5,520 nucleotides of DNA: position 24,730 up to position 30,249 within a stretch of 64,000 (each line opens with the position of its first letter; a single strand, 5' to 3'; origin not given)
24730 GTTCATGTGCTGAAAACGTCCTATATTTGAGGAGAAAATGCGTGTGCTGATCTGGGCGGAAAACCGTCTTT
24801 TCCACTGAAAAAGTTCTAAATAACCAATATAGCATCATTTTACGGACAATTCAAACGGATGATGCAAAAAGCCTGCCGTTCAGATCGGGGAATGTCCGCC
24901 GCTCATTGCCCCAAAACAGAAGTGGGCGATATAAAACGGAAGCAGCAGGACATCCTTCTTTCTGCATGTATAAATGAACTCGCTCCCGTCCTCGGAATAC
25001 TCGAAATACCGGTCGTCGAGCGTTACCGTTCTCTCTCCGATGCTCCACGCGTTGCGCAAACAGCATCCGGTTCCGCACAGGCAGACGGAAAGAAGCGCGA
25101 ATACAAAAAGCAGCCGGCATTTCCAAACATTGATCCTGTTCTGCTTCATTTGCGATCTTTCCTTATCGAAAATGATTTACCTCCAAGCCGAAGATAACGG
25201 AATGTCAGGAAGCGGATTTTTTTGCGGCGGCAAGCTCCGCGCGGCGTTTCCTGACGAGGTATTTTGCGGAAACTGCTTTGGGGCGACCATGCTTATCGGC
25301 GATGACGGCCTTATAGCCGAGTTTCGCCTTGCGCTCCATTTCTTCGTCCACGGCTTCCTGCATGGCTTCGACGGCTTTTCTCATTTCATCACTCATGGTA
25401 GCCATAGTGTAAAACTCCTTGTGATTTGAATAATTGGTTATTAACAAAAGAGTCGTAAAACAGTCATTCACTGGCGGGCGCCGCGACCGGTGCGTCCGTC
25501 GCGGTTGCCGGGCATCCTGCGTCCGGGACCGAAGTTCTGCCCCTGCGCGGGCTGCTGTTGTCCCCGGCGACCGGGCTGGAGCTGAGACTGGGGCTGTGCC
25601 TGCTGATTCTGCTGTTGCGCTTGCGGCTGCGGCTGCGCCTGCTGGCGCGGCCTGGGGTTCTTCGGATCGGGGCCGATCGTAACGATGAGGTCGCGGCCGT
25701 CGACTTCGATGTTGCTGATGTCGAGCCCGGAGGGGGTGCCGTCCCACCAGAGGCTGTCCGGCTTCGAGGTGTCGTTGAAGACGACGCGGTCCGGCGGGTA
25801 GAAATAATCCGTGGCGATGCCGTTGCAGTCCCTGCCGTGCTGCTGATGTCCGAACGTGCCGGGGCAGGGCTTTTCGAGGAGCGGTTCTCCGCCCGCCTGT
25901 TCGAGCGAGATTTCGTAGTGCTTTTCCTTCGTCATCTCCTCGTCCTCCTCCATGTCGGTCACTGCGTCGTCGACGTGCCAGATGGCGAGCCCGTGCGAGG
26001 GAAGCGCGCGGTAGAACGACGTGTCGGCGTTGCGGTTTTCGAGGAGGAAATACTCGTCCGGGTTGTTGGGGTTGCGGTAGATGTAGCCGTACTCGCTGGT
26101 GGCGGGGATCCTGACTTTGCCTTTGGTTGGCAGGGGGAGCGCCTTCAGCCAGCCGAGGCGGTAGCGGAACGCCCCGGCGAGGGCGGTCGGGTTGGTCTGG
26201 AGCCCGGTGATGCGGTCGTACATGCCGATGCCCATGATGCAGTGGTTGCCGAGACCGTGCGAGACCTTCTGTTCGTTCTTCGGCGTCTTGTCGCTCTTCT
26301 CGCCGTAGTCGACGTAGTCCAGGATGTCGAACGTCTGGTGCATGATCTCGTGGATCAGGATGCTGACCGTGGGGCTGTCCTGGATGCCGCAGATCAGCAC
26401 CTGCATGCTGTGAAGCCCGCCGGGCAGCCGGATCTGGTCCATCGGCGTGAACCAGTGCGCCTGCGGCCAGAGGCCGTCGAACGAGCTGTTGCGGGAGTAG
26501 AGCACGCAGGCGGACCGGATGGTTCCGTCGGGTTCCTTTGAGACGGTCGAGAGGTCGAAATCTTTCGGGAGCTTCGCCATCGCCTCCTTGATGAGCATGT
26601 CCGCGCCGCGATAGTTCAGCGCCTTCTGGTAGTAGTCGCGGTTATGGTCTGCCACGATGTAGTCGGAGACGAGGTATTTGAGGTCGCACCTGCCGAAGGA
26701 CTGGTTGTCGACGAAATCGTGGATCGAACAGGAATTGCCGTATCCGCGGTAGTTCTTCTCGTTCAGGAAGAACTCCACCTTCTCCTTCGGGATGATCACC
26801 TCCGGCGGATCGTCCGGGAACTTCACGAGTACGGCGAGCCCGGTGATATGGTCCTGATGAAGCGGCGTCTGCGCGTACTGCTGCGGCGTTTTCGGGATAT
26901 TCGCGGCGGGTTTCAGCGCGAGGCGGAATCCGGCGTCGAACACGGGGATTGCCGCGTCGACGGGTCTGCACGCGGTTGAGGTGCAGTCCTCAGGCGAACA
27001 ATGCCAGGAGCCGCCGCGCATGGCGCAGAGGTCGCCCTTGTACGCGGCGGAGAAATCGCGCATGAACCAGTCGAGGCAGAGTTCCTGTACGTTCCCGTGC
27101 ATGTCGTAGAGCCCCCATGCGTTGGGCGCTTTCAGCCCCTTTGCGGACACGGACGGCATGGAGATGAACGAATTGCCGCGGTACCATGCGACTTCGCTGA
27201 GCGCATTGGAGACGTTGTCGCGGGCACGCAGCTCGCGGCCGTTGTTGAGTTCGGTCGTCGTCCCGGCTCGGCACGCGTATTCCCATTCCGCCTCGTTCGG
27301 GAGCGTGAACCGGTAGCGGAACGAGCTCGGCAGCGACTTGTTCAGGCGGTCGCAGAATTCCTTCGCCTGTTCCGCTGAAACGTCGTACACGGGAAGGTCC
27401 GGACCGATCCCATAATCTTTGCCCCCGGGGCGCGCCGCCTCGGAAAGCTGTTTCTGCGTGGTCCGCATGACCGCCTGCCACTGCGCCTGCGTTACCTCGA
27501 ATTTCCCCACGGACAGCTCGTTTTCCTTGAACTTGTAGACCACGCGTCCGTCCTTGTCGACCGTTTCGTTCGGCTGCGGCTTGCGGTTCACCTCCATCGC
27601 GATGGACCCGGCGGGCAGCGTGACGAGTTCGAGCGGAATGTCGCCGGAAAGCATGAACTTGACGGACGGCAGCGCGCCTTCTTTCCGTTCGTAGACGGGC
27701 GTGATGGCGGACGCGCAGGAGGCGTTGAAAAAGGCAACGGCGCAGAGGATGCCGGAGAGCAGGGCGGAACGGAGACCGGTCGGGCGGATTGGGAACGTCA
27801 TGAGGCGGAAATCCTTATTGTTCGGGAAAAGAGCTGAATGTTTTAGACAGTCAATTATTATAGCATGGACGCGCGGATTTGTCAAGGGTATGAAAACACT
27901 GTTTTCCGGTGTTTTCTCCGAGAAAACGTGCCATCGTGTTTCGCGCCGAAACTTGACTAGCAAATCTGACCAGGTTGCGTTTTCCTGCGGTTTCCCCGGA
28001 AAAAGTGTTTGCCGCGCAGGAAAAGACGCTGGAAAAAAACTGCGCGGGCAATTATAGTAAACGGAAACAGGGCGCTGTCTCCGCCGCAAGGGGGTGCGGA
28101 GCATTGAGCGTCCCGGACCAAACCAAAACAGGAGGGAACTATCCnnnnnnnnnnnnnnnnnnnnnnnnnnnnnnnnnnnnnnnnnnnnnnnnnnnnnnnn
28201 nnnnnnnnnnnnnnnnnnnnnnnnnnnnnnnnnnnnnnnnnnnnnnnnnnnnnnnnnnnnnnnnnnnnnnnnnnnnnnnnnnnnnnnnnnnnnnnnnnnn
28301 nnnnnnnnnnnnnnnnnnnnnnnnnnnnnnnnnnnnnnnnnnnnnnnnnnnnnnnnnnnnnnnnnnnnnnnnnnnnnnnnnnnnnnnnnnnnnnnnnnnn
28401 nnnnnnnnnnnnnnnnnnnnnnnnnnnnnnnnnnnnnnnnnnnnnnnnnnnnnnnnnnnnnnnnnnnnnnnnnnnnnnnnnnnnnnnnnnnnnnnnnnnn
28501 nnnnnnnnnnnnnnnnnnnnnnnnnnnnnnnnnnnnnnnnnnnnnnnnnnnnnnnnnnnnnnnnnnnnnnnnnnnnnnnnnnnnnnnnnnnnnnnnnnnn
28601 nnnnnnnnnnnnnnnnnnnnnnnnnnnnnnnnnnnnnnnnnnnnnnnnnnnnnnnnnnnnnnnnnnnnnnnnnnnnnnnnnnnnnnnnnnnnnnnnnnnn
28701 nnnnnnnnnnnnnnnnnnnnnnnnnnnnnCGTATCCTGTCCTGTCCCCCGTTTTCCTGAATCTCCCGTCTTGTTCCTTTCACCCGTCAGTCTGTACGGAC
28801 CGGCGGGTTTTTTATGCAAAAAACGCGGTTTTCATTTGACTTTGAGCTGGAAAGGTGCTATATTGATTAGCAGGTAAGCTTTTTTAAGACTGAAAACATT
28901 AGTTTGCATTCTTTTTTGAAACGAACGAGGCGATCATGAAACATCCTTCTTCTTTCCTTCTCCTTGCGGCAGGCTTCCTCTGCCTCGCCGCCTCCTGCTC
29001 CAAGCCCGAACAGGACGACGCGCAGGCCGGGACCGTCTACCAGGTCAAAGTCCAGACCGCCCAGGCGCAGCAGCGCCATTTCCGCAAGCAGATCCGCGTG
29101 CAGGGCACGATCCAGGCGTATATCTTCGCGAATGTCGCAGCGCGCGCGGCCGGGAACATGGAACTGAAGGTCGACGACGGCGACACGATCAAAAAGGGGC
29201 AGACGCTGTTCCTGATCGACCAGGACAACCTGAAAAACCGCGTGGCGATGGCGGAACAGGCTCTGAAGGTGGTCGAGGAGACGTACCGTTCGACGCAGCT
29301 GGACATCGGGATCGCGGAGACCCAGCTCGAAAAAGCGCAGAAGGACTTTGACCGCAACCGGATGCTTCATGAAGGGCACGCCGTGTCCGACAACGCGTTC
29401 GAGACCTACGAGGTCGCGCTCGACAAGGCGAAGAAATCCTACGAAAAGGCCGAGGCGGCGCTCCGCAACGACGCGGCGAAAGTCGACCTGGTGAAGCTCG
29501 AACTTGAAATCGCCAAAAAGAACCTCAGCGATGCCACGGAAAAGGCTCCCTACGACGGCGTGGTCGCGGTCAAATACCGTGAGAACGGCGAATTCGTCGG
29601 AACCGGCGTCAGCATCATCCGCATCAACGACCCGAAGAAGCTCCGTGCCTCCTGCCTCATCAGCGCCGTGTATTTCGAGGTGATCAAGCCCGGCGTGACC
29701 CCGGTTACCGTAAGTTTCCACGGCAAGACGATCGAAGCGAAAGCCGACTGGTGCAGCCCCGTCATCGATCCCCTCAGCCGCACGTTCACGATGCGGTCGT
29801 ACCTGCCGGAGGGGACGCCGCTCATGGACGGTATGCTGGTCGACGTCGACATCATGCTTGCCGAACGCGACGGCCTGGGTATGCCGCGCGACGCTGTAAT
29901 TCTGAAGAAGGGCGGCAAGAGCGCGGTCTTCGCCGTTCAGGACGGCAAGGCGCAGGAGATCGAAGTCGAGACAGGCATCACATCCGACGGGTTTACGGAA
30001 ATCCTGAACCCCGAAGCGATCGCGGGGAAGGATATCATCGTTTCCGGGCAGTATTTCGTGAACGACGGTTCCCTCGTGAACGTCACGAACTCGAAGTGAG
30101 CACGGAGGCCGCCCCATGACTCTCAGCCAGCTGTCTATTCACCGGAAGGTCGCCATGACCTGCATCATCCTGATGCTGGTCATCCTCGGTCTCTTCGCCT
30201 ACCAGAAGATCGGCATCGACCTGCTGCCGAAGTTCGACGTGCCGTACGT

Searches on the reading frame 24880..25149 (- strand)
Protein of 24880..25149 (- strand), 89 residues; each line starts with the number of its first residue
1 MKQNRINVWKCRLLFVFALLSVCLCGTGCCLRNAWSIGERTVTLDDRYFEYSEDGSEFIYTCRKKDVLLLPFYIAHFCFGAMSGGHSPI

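Call 3: search_protein_families(library=pfam, proteins=[window:24880-25149:-], max_evalue=0.01)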
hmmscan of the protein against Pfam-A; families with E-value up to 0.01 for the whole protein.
window:24880-25149:- (89 aa): 0 families

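Call 5: search_protein_families(library=ncbifam, proteins=[window:24880-25149:-], max_evalue=0.1)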
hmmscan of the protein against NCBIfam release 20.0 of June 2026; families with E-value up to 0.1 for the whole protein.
window:24880-25149:- (89 aa): 0 families

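Call 76: search_protein_families(library=phrogs, proteins=[window:24880-25149:-], max_evalue=0.01)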
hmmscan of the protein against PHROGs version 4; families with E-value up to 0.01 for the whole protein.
window:24880-25149:- (89 aa): 0 families

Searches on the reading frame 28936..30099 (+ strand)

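Call 3: search_protein_families(library=pfam, proteins=[window:28936-30099:+], max_evalue=0.01)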
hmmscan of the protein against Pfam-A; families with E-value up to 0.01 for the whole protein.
window:28936-30099:+ (387 aa): 3 families
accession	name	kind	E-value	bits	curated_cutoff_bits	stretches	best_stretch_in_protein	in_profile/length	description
PF16576.10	HlyD_D23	-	6.7e-12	45.6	30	1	49-292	2-203/214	Barrel-sandwich domain of CusB or HlyD membrane-fusion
PF13437.12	HlyD_3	-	1.6e-10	42.1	22.2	1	203-290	3-93/106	HlyD family secretion protein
PF12700.13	HlyD_2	-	0.001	18.3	25.1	0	36-153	37-159/416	HlyD family secretion protein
